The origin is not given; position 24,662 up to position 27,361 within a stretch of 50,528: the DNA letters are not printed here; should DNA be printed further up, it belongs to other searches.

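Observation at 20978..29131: Two dissimilar glycyl-radical enzymes served by one activase inside a CoA-ester catabolic island: a candidate undescribed anaerobic pathway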

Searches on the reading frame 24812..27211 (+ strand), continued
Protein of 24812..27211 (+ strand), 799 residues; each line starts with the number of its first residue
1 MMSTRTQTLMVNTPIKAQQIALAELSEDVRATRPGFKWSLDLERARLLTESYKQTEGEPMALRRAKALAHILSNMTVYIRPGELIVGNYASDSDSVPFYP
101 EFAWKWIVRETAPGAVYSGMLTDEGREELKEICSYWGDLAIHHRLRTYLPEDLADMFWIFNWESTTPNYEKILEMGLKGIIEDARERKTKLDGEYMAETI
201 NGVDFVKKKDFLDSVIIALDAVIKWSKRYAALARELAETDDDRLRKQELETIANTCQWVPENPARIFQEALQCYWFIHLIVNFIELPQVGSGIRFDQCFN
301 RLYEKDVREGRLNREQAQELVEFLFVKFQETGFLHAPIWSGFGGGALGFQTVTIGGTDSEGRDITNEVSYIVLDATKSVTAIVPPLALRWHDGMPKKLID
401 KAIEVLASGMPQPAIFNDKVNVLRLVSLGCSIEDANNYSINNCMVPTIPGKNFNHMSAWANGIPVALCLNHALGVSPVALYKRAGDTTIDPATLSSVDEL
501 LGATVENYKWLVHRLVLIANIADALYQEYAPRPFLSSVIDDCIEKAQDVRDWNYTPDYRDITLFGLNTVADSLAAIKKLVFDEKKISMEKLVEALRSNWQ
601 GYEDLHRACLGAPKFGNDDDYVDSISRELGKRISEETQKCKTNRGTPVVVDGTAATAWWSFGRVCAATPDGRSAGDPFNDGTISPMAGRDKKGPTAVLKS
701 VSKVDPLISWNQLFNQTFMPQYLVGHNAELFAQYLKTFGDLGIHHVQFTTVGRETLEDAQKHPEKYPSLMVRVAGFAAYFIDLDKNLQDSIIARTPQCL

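Call 49: search_solved_structures(query=window:24812-27211:+, max_evalue=1e-118, show_alignments=5)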
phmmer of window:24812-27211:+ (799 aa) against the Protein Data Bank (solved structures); distinct sequences matched with E-value up to 1e-118: 5.
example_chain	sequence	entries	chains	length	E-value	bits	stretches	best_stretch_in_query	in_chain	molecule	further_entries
1r8w_A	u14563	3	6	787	5.9e-138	464.4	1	38-797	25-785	glycerol dehydratase | B12-independent glycerol dehydratase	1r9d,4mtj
5i2a_A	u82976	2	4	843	5.3e-131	441.4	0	40-600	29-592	Diol-dehydratase | Diol dehydratase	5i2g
9f3w_A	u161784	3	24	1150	1.5e-125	423.4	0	39-795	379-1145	Choline trimethylamine-lyase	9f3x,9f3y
5ymr_B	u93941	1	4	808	4.7e-125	421.8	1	39-796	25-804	Formate acetyltransferase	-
6lon_B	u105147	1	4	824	2e-120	406.5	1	40-796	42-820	PFL2/glycerol dehydratase family glycyl radical enzyme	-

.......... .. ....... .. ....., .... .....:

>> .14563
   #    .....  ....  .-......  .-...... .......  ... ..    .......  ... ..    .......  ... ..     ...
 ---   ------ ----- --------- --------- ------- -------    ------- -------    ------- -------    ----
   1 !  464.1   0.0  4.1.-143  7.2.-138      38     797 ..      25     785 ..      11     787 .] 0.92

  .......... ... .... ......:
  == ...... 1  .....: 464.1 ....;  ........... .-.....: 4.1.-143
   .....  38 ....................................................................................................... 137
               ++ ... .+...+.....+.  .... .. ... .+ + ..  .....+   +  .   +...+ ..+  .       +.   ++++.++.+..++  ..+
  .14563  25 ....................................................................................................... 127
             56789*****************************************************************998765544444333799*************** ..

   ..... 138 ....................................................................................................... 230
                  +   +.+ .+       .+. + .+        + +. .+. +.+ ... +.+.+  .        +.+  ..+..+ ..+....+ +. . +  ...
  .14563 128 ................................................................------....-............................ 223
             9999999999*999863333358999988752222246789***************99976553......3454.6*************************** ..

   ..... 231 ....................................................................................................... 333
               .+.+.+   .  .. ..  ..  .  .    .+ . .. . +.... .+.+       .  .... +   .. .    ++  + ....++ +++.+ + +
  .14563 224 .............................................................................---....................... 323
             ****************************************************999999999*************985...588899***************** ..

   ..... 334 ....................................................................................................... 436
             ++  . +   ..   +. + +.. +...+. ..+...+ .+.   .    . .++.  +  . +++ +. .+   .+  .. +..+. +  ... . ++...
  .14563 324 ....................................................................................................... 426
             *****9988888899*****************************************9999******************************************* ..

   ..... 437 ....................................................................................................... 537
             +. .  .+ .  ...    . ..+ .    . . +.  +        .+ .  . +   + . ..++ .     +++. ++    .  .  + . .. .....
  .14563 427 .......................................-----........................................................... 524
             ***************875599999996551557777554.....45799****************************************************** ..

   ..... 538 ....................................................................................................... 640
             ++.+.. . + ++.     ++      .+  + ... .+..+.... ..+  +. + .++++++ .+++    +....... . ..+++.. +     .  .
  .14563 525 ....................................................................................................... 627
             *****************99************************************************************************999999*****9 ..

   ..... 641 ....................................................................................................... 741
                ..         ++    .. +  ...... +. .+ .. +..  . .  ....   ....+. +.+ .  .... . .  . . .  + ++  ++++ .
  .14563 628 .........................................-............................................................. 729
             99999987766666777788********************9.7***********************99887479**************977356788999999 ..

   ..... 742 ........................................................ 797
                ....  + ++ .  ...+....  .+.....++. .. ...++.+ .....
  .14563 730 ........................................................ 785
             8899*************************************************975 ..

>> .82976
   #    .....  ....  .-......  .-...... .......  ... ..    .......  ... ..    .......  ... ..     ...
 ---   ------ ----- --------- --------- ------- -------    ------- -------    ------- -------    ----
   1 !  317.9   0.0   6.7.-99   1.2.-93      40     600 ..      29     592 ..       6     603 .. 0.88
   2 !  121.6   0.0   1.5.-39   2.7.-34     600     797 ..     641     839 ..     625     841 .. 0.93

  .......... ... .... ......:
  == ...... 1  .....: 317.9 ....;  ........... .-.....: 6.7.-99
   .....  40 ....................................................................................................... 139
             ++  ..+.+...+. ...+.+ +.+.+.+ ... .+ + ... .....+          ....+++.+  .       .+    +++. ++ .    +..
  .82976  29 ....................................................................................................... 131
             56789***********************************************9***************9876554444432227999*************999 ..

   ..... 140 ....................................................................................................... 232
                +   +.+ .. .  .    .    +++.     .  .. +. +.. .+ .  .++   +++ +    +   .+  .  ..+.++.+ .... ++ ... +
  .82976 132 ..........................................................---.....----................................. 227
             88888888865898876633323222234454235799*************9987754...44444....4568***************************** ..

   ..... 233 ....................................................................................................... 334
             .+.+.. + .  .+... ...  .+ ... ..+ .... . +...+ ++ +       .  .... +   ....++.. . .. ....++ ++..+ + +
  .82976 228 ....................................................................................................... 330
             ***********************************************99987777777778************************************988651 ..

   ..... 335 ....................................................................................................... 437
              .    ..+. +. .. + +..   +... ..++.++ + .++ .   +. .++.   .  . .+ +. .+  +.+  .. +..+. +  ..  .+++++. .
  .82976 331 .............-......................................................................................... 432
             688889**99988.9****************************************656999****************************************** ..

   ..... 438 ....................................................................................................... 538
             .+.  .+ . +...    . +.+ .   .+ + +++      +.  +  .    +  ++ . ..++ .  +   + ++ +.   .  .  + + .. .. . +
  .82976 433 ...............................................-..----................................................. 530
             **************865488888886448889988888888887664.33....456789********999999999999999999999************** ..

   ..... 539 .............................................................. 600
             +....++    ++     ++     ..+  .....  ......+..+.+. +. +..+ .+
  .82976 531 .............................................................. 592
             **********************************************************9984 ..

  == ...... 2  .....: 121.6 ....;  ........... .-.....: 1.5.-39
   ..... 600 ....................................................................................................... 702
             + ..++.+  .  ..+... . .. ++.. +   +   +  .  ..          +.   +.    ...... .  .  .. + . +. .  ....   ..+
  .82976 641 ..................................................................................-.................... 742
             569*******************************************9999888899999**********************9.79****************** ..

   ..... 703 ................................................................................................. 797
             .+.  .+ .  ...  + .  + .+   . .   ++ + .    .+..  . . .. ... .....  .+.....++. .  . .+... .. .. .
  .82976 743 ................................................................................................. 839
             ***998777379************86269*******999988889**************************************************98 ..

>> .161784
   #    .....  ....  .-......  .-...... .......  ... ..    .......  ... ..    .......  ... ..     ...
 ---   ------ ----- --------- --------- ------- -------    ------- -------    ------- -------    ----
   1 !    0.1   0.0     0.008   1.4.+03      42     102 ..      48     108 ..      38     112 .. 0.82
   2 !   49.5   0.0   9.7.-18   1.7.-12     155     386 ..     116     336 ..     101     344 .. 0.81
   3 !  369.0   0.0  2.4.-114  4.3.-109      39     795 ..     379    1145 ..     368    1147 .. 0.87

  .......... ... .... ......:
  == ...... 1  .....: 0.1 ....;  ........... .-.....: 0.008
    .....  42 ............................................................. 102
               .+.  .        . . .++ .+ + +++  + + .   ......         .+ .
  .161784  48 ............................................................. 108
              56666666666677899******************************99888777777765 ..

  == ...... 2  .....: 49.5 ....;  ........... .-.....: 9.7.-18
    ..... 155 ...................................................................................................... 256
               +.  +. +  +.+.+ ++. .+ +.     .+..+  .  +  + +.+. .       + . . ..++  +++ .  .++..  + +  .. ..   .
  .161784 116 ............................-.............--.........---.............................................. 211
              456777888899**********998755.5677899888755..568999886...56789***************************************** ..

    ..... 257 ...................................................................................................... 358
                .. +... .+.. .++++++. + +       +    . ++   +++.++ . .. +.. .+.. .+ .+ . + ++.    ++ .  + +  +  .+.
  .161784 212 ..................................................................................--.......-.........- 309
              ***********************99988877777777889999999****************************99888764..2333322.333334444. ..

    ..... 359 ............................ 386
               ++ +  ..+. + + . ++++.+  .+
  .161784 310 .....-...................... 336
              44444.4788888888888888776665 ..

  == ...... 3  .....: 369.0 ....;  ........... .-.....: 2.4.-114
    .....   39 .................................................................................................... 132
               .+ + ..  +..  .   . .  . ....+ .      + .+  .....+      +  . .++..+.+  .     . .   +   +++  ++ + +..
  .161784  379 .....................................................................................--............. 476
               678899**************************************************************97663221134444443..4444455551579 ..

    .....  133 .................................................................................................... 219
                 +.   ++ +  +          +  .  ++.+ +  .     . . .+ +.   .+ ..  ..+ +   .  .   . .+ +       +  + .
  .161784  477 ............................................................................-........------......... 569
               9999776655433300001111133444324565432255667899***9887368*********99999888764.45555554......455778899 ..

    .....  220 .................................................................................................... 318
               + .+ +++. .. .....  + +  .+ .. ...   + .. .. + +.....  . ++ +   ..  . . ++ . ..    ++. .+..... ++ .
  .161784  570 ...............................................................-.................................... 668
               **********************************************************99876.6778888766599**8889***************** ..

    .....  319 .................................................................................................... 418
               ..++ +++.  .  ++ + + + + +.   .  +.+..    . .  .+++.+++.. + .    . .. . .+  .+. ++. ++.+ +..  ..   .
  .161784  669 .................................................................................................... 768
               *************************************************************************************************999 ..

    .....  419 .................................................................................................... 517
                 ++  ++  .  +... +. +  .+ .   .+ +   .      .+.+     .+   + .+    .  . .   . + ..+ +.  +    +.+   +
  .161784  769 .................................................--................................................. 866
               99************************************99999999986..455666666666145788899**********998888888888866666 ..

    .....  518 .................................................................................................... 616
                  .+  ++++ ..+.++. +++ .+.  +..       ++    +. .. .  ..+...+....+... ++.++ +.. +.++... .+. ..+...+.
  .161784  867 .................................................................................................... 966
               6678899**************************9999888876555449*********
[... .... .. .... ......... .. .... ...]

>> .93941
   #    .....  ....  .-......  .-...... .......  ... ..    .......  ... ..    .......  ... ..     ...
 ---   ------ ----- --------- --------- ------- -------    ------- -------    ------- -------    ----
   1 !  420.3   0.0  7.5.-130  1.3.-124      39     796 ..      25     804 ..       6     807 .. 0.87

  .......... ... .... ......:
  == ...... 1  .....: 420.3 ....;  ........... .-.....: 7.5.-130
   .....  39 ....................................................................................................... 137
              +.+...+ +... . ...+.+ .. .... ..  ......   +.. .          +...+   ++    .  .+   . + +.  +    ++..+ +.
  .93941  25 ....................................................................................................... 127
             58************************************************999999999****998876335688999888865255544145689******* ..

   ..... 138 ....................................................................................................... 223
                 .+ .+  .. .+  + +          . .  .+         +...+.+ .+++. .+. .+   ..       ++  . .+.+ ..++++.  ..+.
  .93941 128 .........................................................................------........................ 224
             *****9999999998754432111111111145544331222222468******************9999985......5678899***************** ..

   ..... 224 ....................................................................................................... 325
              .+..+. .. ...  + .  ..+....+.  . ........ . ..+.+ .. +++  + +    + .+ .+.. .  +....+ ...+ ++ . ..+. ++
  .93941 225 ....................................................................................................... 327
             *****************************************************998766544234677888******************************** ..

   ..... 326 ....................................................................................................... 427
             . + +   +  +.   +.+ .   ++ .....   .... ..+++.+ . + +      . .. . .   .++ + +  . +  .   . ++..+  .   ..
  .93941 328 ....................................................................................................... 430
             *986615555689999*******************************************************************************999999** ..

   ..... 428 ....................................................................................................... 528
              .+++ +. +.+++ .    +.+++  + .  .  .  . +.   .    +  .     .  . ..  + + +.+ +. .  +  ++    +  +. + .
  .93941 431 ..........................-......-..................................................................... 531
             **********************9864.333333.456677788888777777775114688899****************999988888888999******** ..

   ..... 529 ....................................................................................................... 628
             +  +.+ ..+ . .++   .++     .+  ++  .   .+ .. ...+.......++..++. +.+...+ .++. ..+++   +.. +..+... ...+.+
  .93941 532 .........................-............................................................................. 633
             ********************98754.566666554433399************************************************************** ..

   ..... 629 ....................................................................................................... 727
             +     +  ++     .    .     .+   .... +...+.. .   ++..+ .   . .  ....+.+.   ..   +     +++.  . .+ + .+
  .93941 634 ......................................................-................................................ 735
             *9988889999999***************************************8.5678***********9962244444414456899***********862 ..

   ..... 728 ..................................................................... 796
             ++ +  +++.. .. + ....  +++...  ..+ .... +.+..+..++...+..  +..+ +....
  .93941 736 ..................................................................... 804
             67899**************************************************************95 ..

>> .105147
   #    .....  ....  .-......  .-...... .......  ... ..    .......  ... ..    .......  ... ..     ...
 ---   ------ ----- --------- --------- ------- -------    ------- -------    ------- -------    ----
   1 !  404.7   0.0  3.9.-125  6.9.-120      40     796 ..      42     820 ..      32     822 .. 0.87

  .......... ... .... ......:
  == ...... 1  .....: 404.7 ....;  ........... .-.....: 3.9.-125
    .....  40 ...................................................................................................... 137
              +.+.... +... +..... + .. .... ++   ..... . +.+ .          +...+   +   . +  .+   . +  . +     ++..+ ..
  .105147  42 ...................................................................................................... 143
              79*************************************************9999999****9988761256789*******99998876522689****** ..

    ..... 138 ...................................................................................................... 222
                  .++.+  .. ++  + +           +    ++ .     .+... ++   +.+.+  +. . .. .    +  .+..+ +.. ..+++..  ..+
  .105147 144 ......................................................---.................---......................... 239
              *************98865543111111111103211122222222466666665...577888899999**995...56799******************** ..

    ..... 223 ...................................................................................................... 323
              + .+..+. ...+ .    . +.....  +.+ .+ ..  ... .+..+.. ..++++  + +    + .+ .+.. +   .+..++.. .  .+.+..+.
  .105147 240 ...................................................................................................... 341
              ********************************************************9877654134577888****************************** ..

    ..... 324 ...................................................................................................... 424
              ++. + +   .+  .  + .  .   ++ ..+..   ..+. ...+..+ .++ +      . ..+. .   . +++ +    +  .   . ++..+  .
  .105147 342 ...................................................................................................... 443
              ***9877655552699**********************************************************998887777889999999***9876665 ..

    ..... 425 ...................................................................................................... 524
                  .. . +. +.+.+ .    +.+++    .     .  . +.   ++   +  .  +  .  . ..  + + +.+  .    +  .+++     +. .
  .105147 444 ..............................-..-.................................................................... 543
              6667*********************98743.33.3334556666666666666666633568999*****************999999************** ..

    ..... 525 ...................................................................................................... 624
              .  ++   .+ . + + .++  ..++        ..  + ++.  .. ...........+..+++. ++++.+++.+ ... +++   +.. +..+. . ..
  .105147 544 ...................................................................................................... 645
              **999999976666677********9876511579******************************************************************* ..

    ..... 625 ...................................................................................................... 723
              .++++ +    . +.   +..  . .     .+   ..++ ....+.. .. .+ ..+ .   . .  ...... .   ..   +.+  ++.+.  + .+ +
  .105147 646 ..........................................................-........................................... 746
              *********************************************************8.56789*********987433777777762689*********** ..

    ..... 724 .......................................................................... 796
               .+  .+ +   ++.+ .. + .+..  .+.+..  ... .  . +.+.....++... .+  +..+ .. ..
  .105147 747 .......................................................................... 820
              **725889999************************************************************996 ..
